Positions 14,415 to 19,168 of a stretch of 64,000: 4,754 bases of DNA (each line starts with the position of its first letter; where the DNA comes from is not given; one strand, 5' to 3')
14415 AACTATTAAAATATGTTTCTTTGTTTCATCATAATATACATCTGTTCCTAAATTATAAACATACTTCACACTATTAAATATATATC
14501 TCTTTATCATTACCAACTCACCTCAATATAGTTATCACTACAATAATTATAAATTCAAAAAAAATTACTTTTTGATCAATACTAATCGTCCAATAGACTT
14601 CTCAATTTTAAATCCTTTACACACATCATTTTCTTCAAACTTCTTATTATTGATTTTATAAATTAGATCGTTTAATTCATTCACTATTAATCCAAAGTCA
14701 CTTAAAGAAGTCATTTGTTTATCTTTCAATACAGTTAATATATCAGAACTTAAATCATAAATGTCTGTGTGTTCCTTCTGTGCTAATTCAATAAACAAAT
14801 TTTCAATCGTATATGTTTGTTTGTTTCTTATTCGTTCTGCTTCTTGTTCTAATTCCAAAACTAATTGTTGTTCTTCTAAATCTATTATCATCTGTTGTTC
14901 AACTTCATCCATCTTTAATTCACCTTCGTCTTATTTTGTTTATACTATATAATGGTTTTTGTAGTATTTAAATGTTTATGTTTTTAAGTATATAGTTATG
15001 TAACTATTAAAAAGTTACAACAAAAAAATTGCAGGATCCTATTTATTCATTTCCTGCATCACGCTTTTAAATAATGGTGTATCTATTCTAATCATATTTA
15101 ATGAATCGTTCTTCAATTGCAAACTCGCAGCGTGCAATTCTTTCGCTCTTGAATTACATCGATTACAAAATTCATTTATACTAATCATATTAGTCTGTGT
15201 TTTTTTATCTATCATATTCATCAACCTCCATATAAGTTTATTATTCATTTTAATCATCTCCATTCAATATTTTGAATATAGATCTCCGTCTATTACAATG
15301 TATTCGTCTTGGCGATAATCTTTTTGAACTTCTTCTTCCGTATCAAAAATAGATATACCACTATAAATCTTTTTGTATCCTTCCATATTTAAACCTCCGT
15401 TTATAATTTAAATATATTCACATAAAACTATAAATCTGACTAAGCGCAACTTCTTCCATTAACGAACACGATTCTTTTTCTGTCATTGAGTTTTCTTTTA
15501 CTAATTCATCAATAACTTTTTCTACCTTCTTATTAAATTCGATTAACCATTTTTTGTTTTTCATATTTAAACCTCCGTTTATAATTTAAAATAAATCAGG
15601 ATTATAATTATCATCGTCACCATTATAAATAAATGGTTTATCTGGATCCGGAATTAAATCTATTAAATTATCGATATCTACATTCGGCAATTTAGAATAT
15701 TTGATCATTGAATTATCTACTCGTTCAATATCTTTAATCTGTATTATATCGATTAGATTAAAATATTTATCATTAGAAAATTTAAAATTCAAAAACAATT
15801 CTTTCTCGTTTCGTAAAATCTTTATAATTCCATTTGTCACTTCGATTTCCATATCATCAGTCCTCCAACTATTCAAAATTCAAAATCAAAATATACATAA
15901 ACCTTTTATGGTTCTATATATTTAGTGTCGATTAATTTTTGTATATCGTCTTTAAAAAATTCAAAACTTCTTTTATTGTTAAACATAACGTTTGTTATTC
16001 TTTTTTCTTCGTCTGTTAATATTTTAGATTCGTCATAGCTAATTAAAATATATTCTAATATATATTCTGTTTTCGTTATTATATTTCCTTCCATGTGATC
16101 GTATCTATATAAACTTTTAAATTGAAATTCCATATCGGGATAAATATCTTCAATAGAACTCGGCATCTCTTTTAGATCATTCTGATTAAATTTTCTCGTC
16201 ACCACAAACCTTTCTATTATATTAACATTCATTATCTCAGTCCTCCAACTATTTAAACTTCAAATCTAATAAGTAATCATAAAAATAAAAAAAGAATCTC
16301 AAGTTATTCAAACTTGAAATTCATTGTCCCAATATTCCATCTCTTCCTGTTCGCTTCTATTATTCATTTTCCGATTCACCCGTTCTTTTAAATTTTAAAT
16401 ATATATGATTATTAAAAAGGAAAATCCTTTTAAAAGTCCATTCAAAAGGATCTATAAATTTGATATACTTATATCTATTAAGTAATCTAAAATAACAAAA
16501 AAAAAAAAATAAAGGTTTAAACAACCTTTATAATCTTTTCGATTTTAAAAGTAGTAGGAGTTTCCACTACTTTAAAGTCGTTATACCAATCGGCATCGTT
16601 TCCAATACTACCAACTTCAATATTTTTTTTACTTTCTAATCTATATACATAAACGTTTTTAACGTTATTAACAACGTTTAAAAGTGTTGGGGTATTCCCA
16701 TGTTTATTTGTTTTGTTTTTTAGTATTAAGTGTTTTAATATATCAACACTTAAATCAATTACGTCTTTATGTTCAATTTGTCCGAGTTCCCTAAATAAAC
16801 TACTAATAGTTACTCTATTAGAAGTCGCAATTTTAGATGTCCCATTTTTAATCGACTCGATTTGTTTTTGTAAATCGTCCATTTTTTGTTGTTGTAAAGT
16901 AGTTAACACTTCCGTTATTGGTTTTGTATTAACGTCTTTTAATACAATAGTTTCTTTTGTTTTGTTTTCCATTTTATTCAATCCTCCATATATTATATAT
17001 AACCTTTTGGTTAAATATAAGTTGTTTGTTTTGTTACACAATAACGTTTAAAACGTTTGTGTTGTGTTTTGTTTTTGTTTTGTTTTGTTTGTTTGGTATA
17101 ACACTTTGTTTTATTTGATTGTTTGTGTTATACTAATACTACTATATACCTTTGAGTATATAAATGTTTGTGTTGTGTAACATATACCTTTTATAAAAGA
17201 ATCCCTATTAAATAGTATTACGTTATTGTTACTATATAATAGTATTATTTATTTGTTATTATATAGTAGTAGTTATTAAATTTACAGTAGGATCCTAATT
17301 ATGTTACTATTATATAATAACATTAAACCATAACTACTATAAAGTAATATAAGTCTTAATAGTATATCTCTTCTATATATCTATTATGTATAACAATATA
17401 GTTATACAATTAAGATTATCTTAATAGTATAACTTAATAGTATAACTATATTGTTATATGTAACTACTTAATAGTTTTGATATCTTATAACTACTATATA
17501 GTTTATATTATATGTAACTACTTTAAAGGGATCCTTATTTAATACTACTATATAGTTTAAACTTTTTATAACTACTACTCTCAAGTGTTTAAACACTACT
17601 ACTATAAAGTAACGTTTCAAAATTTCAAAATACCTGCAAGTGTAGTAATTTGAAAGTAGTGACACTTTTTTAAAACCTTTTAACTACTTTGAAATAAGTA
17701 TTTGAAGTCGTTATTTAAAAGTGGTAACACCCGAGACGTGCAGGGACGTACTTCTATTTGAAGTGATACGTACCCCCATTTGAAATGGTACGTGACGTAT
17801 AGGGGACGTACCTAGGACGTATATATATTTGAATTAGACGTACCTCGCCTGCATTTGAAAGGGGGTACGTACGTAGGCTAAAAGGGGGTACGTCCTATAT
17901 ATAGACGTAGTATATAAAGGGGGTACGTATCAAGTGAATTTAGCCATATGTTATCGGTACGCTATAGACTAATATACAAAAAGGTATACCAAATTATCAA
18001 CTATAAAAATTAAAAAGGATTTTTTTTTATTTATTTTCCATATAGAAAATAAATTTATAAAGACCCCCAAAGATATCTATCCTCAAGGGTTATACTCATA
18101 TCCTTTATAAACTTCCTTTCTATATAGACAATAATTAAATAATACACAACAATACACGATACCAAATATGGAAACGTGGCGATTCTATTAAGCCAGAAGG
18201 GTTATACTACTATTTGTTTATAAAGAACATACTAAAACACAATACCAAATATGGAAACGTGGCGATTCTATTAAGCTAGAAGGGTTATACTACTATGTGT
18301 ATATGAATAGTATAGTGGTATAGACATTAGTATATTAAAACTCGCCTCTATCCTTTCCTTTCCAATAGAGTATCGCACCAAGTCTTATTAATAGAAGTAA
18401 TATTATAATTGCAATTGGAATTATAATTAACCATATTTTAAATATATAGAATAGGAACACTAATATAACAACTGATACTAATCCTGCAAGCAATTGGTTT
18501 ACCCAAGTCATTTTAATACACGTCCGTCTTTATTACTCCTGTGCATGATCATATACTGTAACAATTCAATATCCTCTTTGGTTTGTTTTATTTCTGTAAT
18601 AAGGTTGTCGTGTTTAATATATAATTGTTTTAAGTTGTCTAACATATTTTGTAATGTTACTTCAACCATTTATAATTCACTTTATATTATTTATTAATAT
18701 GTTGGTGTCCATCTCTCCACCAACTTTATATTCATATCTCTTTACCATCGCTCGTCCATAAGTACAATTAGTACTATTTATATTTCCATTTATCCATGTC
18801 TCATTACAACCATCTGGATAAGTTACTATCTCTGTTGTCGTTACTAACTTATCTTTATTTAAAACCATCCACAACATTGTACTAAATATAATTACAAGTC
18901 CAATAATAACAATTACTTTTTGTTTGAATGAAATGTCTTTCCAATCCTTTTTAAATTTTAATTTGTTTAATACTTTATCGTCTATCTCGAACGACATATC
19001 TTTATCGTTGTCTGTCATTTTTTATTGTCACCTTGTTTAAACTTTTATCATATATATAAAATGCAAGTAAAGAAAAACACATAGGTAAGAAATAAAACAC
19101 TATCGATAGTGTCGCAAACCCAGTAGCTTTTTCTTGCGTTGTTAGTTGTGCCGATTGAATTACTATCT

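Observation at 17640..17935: Composite iteron ATTTGAA(R)-spacer-(G)nTACGT repeated about 6 times in a local GC-rich island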

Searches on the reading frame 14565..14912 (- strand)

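Call 41: search_protein_families(library=pfam, proteins=[window:14565-14912:-], max_evalue=1)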
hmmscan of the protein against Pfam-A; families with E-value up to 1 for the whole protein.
window:14565-14912:- (115 aa): 3 families
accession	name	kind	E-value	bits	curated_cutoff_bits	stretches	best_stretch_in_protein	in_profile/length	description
PF09732.14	CactinC_cactus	-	0.077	13.4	30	1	31-110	40-112/125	Cactus-binding C-terminus of cactin protein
PF19098.6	DUF5785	-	0.11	13.4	23.5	1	4-67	27-90/98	Family of unknown function (DUF5785)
PF09033.15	DFF-C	-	0.27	11.6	25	0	1-33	43-75/165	DNA Fragmentation factor 45kDa, C terminal domain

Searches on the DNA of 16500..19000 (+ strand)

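Call 6: search_dna_similar(query=window:17000-18400:+, collection=phages, mode=distant)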
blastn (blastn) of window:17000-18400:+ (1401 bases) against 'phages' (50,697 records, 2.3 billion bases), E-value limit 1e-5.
No match.

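Call 13: search_rna_families(source=window, start=16500, end=19000, threshold=evalue, max_evalue=1)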
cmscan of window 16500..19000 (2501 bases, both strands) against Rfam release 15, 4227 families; matches with E-value up to 1: 1.
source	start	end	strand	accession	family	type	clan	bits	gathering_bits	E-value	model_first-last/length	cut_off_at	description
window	16729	16756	+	RF01072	TMV_UPD-PK3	Cis-reg;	-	16.9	34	0.58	1-24/31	no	Pseudoknot of upstream pseudoknot domain (UPD) of the 3'UTR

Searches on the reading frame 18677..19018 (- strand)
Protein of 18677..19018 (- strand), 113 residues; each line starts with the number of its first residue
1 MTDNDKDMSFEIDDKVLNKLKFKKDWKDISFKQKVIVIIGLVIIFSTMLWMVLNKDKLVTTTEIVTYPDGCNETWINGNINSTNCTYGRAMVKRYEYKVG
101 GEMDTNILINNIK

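Call 20: find_encoding_contigs(protein=window:18677-19018:-, flank=10000, max_places=10)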
Protein window:18677-19018:- (113 aa): 2 contigs read that carry it; 2 places shown.
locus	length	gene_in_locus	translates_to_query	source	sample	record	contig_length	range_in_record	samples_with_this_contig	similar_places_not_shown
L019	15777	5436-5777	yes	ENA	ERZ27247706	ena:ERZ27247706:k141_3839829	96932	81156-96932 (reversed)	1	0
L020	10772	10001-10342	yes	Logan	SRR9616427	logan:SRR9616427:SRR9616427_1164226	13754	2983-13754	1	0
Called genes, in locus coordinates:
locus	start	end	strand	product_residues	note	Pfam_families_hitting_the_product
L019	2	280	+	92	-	?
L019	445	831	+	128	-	-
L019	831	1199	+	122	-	-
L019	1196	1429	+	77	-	-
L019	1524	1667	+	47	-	-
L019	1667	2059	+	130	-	-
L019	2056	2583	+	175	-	-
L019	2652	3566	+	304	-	PF06067:DUF932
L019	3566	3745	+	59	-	-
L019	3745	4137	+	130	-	-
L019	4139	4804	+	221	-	-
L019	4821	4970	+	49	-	-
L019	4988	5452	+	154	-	-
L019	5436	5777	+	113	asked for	-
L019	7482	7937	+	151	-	-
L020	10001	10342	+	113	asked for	-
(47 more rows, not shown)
